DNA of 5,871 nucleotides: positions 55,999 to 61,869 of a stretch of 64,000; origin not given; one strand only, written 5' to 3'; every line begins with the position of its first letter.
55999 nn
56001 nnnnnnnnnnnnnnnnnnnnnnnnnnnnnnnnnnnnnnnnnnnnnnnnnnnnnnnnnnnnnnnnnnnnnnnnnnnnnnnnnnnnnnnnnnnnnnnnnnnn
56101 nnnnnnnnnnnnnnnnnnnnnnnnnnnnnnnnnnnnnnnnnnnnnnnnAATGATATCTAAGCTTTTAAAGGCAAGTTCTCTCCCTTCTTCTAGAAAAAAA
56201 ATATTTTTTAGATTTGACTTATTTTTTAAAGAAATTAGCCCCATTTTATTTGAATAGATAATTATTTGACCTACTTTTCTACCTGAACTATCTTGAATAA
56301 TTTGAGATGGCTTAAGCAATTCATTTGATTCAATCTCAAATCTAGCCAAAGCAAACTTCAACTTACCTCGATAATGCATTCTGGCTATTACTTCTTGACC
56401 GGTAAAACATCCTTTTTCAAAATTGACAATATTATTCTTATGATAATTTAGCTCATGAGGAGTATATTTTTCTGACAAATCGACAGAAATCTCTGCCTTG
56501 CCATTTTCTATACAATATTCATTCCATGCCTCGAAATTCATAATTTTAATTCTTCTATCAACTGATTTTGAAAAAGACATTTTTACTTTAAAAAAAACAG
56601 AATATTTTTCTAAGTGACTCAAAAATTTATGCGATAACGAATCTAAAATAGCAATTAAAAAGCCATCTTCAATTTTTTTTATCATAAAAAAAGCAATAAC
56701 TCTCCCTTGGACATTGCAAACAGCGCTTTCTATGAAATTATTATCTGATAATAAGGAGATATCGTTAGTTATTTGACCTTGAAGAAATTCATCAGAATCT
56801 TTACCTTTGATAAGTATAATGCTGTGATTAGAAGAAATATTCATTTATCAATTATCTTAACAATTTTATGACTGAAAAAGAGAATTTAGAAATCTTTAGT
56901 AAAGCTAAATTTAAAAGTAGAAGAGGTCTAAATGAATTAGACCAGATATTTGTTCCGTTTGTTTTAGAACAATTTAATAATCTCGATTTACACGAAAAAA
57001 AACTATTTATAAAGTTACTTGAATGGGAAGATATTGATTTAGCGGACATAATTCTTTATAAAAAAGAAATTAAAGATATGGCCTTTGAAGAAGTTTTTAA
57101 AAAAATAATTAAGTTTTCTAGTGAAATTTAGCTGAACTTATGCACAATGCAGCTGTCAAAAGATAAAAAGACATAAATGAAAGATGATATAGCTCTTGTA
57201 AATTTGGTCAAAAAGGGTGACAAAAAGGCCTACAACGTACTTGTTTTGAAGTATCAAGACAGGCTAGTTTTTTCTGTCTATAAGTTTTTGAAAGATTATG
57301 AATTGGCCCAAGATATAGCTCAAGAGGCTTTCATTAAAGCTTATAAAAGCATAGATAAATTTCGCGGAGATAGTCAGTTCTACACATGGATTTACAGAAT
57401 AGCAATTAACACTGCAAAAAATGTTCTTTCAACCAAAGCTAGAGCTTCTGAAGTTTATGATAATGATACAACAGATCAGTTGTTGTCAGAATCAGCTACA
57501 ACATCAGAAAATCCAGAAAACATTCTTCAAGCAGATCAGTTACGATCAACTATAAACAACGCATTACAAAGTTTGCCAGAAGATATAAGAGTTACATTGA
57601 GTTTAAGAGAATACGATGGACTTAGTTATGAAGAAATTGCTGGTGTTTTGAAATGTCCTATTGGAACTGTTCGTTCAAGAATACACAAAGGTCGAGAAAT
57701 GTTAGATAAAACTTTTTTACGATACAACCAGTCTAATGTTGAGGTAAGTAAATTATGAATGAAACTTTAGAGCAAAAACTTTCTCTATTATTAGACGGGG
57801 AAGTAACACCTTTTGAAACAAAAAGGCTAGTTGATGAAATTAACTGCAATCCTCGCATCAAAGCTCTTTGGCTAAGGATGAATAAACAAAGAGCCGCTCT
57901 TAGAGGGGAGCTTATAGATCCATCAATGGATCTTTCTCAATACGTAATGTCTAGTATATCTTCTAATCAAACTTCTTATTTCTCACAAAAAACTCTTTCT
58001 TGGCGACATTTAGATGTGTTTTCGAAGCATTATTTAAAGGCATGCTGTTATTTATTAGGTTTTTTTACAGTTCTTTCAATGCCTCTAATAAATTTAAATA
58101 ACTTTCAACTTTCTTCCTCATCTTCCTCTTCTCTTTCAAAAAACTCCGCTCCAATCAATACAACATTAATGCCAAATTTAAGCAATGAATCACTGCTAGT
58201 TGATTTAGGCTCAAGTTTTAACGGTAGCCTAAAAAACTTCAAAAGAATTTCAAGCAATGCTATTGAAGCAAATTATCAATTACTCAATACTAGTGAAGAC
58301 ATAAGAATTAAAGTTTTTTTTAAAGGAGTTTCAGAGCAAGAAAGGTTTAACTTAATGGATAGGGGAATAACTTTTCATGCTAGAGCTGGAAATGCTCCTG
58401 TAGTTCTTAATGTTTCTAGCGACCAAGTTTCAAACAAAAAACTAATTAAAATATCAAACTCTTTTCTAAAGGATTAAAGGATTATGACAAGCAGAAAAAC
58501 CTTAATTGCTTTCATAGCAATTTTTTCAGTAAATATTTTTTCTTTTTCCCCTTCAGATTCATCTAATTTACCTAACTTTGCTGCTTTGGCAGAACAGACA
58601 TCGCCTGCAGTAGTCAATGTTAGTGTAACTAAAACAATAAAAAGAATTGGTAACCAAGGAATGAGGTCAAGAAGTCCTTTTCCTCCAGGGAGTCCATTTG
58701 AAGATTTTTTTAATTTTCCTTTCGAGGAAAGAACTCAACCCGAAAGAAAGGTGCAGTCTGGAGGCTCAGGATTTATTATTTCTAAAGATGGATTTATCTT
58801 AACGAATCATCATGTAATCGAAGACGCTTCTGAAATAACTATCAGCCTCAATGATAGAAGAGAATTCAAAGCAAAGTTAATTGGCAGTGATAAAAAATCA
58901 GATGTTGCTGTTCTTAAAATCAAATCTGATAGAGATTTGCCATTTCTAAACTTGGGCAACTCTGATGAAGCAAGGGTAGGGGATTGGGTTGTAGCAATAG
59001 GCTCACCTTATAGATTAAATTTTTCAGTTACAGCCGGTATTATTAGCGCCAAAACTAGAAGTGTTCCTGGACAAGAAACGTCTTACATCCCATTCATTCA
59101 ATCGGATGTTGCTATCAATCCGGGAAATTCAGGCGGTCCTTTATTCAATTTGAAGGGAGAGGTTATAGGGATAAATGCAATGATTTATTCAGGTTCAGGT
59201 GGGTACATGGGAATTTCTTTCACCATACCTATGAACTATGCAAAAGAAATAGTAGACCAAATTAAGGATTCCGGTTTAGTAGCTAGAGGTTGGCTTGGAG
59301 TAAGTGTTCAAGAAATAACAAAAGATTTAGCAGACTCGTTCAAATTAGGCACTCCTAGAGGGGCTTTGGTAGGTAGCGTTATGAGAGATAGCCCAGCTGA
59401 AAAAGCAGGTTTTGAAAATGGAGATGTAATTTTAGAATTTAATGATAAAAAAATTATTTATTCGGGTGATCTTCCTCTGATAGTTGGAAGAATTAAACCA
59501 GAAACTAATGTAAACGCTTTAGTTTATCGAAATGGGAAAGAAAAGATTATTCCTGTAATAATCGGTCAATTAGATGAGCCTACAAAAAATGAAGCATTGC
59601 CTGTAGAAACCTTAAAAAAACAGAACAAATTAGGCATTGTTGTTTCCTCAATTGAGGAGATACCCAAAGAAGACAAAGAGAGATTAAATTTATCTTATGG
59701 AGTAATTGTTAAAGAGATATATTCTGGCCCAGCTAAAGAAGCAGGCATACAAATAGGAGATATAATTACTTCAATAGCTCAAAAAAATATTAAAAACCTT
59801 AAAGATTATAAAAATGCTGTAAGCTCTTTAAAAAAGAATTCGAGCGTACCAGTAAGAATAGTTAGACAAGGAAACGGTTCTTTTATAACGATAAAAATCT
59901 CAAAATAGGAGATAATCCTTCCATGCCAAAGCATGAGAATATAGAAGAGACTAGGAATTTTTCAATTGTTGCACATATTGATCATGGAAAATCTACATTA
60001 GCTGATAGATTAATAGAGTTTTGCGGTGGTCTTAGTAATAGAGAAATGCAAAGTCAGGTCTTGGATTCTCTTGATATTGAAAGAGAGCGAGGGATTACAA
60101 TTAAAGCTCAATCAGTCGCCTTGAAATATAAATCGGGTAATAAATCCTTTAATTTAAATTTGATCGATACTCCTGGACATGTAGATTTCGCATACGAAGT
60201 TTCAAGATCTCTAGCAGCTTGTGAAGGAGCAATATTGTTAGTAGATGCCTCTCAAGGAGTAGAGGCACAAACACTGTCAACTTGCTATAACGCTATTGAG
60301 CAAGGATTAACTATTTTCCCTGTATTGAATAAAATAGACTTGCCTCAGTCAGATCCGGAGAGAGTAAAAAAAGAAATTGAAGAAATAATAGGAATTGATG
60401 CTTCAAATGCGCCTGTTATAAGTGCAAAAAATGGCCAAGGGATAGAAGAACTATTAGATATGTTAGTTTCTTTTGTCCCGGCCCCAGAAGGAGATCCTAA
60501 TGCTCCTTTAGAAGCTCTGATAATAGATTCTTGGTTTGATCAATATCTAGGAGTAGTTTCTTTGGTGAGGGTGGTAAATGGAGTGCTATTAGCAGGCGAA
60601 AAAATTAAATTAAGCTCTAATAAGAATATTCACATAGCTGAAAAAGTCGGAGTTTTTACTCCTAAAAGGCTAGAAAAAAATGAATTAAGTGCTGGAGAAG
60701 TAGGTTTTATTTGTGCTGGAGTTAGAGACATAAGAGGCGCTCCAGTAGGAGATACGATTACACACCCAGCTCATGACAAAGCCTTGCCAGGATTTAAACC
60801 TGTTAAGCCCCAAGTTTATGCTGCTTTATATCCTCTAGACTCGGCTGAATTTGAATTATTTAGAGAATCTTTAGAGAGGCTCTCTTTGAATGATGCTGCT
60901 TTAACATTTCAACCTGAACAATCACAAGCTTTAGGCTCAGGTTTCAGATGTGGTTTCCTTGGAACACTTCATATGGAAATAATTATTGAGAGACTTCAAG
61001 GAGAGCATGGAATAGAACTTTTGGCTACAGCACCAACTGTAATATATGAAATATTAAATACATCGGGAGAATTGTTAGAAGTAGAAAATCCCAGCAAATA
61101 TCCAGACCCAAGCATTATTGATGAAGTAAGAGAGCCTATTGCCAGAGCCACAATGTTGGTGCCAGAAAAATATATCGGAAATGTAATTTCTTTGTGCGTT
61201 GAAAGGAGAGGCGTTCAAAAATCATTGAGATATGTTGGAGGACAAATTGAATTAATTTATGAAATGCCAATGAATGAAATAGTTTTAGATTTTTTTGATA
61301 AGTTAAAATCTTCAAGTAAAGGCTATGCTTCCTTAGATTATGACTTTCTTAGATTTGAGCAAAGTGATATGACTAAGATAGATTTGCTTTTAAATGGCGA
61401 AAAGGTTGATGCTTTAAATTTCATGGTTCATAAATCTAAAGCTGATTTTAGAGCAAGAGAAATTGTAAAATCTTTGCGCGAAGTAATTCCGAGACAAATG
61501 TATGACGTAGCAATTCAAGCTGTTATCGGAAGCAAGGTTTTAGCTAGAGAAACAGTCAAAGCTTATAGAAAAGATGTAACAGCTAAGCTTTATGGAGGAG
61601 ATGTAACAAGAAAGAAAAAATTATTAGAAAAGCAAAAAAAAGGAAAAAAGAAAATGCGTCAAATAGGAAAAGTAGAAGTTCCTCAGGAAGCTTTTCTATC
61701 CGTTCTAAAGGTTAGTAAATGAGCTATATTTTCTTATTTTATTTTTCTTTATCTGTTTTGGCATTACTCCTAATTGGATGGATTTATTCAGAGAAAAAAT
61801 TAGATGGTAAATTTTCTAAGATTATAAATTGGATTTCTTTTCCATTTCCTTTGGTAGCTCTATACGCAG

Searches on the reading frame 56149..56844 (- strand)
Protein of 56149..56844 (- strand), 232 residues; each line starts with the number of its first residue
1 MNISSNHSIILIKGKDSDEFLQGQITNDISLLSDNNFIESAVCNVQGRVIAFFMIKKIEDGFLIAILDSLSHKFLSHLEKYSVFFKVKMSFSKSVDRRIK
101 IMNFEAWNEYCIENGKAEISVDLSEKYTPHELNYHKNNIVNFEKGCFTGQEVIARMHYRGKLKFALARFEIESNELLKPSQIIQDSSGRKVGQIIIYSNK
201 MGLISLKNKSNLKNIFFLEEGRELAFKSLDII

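Call 32: find_homologous_proteins(query=window:56149-56844:-, max_evalue=0.00001)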
Query window:56149-56844:- (232 aa): 352 proteins with E <= 0.00001 among 653 candidates; the best 120 are listed.
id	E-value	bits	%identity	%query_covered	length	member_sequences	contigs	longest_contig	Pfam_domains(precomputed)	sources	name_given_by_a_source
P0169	4.2e-134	463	92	100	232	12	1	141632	PF01571.27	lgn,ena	-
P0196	6.6e-131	453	90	100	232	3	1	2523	-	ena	-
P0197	6.5e-88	312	90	68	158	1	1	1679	-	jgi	jgi:folate-binding protein YgfZ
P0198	2.6e-76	274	56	100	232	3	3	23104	-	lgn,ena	-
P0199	7.8e-76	273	55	100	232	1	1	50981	PF01571.27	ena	-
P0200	9.4e-76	272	56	100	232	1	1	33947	PF01571.27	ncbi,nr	ncbi:hypothetical protein N9S24_00730 [SAR86 cluster bacterium]|nr:hypothetical protein [SAR86 clust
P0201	4.1e-75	270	55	100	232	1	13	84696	PF01571.27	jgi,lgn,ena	jgi:hypothetical protein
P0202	4.5e-75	270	55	100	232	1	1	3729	PF01571.27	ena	-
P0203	4.7e-75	270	55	100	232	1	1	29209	PF01571.27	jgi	-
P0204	5.0e-75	270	55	100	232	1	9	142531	PF01571.27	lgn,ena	-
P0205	5.2e-75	270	55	100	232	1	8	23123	PF01571.27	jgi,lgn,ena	jgi:folate-binding protein YgfZ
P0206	5.4e-75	270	55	100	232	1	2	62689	PF01571.27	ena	-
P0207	7.7e-75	269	54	100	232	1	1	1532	PF01571.27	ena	-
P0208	1.3e-74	269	55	100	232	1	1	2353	PF01571.27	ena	-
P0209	1.6e-74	268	55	100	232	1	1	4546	PF01571.27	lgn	-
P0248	3.8e-65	238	52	88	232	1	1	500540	PF01571.27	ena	-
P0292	1.9e-58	216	47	99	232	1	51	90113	-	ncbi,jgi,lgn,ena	ncbi:MAG: YgfZ/GcvT domain-containing protein [Gammaproteobacteria bacterium]|jgi:folate-binding pro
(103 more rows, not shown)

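Call 34: find_encoding_contigs(protein=P0204, flank=10000, max_places=2)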
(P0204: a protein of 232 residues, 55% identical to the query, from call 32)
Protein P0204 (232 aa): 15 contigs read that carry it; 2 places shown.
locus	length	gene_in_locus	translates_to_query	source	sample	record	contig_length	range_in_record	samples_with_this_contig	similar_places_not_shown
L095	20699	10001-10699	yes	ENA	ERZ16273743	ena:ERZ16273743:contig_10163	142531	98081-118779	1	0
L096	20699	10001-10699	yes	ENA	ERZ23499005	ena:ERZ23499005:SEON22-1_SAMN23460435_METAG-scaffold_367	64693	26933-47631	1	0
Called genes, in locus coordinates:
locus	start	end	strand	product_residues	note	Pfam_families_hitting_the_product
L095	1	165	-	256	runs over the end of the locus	PF02673:BacA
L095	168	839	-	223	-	PF00814:TsaD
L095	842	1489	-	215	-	PF00406:ADK, PF13207:AAA_17, PF17213:Hydin_ADK (faint), PF05191:ADK_lid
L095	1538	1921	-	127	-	PF01648:ACPS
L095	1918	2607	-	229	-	PF11967:RecO_N, PF02565:RecO_C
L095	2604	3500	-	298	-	PF00009:GTP_EFTU, PF00350:Dynamin_N (faint), PF01926:MMR_HSR1, PF02421:FeoB_N, PF03193:RsgA_GTPase (faint), PF04548:AIG1 (weak), PF10662:PduV-EutP (faint), PF07650:KH_2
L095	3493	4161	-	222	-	PF22935:RM44_endonuclase (weak), PF14622:Ribonucleas_3_3, PF00636:Ribonuclease_3, PF00035:dsrm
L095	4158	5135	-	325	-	PF10502:Peptidase_S26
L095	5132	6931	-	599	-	PF00009:GTP_EFTU, PF03144:GTP_EFTU_D2 (weak), PF00679:EFG_C, PF06421:LepA_C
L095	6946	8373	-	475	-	PF00089:Trypsin, PF13365:Trypsin_2, PF00595:PDZ (weak), PF13180:PDZ_2, PF17820:PDZ_6, PF00595:PDZ (weak), PF13180:PDZ_2, PF17820:PDZ_6, +1 more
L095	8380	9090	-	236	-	-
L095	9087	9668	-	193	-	PF07638:Sigma70_ECF, PF04542:Sigma70_r2, PF08281:Sigma70_r4_2, PF04545:Sigma70_r4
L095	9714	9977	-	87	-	PF03937:Sdh5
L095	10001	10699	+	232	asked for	PF01571:GCV_T (weak)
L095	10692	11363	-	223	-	PF03167:UDG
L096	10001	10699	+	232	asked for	PF01571:GCV_T (weak)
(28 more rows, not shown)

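Call 35: find_encoding_contigs(protein=P0248, flank=10000, max_places=2)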
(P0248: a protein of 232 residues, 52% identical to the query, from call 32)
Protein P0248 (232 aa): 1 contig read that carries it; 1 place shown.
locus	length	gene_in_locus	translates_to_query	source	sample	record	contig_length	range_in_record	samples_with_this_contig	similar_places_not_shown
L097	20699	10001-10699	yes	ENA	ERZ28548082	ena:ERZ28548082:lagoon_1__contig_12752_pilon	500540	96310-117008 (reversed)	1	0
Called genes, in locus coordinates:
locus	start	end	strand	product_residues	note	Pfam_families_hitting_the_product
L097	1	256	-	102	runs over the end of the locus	PF12228:DUF3604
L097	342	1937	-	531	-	PF12228:DUF3604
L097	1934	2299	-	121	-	PF02565:RecO_C (weak)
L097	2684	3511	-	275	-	PF00009:GTP_EFTU, PF00350:Dynamin_N (faint), PF01926:MMR_HSR1, PF02421:FeoB_N, PF03193:RsgA_GTPase (faint), PF04548:AIG1 (weak), PF07650:KH_2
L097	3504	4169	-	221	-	PF22935:RM44_endonuclase (weak), PF14622:Ribonucleas_3_3, PF00636:Ribonuclease_3, PF00035:dsrm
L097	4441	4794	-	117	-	PF10502:Peptidase_S26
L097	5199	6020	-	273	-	PF00679:EFG_C, PF06421:LepA_C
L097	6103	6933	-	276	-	PF00009:GTP_EFTU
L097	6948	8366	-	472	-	PF00089:Trypsin, PF13365:Trypsin_2, PF00595:PDZ (weak), PF13180:PDZ_2, PF17820:PDZ_6, PF00595:PDZ (weak), PF13180:PDZ_2, PF17820:PDZ_6, +1 more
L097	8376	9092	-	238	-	-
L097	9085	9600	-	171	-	PF04542:Sigma70_r2, PF07638:Sigma70_ECF (weak), PF08281:Sigma70_r4_2, PF04545:Sigma70_r4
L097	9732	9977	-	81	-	PF03937:Sdh5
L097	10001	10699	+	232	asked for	PF01571:GCV_T (weak)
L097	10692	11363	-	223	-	PF03167:UDG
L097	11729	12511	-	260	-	PF00106:adh_short, PF08659:KR, PF23441:SDR, PF13561:adh_short_C2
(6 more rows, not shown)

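Call 36: find_encoding_contigs(protein=P0292, flank=10000, max_places=2)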
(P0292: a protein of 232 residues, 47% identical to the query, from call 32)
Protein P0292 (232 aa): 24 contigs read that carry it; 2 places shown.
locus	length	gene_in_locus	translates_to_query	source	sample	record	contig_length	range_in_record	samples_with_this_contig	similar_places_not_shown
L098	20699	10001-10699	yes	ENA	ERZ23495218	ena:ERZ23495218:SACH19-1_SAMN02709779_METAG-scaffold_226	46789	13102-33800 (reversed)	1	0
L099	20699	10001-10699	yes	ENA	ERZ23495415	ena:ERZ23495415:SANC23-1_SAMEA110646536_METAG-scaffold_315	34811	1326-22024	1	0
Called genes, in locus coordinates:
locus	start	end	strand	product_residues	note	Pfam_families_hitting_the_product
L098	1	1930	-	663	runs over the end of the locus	PF12228:DUF3604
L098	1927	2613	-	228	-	PF11967:RecO_N, PF02565:RecO_C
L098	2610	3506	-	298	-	PF00009:GTP_EFTU, PF00350:Dynamin_N (faint), PF01926:MMR_HSR1, PF02421:FeoB_N, PF03193:RsgA_GTPase (faint), PF04548:AIG1 (weak), PF07650:KH_2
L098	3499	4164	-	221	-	PF22935:RM44_endonuclase (weak), PF14622:Ribonucleas_3_3, PF00636:Ribonuclease_3, PF00035:dsrm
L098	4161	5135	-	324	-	PF10502:Peptidase_S26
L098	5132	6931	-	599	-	PF00009:GTP_EFTU, PF03144:GTP_EFTU_D2 (weak), PF00679:EFG_C, PF06421:LepA_C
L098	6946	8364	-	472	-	PF00089:Trypsin, PF10459:Peptidase_S46 (faint), PF13365:Trypsin_2, PF13180:PDZ_2, PF17820:PDZ_6, PF00595:PDZ (weak), PF13180:PDZ_2, PF17820:PDZ_6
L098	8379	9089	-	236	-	-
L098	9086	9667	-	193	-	PF07638:Sigma70_ECF, PF04542:Sigma70_r2, PF08281:Sigma70_r4_2, PF04545:Sigma70_r4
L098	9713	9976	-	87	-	PF03937:Sdh5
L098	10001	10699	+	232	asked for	-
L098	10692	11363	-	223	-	PF03167:UDG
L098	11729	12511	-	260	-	PF00106:adh_short, PF08659:KR, PF23441:SDR, PF13561:adh_short_C2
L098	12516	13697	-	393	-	PF00389:2-Hacid_dh, PF02826:2-Hacid_dh_C, PF01842:ACT (weak)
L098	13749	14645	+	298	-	PF02729:OTCace_N, PF00185:OTCace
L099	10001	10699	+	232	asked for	-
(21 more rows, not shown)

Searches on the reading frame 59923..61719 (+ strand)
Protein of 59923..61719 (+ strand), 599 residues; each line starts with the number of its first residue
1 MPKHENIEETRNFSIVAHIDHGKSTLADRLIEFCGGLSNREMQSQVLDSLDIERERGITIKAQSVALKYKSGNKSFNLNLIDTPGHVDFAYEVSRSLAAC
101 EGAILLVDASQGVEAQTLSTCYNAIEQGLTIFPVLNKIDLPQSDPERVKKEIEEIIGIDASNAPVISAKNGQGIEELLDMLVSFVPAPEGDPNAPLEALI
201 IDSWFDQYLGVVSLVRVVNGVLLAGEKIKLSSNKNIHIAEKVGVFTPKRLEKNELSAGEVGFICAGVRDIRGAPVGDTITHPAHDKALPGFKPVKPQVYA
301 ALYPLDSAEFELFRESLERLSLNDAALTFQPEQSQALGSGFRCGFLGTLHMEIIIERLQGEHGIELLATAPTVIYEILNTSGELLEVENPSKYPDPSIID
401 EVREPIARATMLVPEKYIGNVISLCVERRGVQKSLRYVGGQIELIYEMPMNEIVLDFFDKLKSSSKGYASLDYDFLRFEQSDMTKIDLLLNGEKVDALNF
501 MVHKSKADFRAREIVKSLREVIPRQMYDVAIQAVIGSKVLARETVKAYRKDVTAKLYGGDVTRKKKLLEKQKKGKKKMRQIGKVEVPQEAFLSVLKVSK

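Call 17: list_cluster_members(proteins=[window:59923-61719:+, window:24807-26450:+, window:16313-19102:+, window:47794-50604:-, window:54337-55095:+, window:56149-56844:-, window:57177-57755:+, window:58484-59905:+])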
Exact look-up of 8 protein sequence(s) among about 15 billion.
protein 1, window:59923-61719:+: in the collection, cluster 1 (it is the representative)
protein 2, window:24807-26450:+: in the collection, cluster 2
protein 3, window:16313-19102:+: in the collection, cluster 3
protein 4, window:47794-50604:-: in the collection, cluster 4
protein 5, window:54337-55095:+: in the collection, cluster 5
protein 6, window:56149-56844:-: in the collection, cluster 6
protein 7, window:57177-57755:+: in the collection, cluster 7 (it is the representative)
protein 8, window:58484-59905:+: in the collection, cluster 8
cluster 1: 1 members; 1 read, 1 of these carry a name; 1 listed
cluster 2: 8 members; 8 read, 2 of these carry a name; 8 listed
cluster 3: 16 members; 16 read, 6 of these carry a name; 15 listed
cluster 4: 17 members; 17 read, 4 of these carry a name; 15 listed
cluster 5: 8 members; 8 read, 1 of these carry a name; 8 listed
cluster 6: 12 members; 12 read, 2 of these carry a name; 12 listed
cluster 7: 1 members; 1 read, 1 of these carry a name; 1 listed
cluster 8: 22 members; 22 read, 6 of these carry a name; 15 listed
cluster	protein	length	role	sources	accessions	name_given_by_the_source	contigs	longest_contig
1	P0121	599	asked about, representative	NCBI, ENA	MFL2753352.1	MAG: translation elongation factor 4 [Gammaproteobacteria bacterium]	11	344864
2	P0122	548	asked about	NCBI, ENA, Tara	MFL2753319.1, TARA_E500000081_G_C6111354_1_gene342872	MAG: chaperonin GroEL [Gammaproteobacteria bacterium] | strand:+ start:32 stop:1678 length:1647 start_codon:yes stop_codon:yes gene_type:complete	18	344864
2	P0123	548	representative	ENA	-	-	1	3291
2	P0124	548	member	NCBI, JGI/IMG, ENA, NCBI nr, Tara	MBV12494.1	MAG: chaperonin GroEL [Flavobacteriaceae bacterium] | chaperonin GroEL | chaperonin GroEL [Flavobacteriaceae bacterium]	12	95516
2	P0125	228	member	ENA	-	-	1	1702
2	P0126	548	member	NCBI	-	-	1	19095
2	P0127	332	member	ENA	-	-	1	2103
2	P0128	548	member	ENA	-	-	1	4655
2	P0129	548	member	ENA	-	-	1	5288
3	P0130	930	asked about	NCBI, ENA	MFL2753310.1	MAG: isoleucine--tRNA ligase [Gammaproteobacteria bacterium]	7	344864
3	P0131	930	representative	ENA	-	-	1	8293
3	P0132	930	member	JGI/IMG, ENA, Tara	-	isoleucyl-tRNA synthetase | strand:- start:5260 stop:8052 length:2793 start_codon:yes stop_codon:yes ...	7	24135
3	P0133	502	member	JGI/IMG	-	isoleucyl-tRNA synthetase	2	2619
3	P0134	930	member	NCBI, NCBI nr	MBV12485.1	MAG: isoleucine--tRNA ligase [Flavobacteriaceae bacterium] | isoleucine--tRNA ligase [Flavobacteriaceae bacterium]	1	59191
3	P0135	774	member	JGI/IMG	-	isoleucyl-tRNA synthetase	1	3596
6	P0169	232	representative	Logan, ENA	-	-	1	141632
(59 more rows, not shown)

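Call 33: find_encoding_contigs(protein=P0169, flank=10000, max_places=2)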
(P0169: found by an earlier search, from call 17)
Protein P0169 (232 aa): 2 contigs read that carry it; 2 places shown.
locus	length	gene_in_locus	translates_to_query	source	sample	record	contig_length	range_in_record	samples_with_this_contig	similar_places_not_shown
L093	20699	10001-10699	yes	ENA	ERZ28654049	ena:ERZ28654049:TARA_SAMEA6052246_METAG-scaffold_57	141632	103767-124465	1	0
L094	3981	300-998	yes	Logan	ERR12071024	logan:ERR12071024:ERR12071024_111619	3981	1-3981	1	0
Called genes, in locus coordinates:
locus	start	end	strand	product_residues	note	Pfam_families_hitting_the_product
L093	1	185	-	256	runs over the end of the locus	PF02673:BacA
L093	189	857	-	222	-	PF00814:TsaD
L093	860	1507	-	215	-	PF00406:ADK, PF13207:AAA_17, PF17213:Hydin_ADK (faint), PF05191:ADK_lid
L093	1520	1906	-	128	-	PF01648:ACPS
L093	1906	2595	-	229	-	PF11967:RecO_N, PF02565:RecO_C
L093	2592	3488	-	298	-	PF00009:GTP_EFTU, PF00350:Dynamin_N (faint), PF01926:MMR_HSR1, PF02421:FeoB_N, PF03193:RsgA_GTPase (faint), PF04548:AIG1, PF10662:PduV-EutP (weak), PF07650:KH_2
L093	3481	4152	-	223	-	PF22935:RM44_endonuclase (weak), PF14622:Ribonucleas_3_3, PF00636:Ribonuclease_3, PF00035:dsrm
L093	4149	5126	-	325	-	PF10502:Peptidase_S26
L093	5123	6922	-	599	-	PF00009:GTP_EFTU, PF03144:GTP_EFTU_D2 (weak), PF00679:EFG_C, PF06421:LepA_C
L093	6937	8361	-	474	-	PF00089:Trypsin, PF10459:Peptidase_S46 (faint), PF13365:Trypsin_2, PF13180:PDZ_2, PF17820:PDZ_6, PF00595:PDZ, PF13180:PDZ_2, PF17820:PDZ_6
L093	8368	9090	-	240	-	-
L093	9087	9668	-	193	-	PF07638:Sigma70_ECF, PF04542:Sigma70_r2, PF08281:Sigma70_r4_2, PF04545:Sigma70_r4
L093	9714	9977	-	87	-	PF03937:Sdh5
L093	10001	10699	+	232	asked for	PF01571:GCV_T (faint)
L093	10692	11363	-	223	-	PF03167:UDG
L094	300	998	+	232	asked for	PF01571:GCV_T (faint)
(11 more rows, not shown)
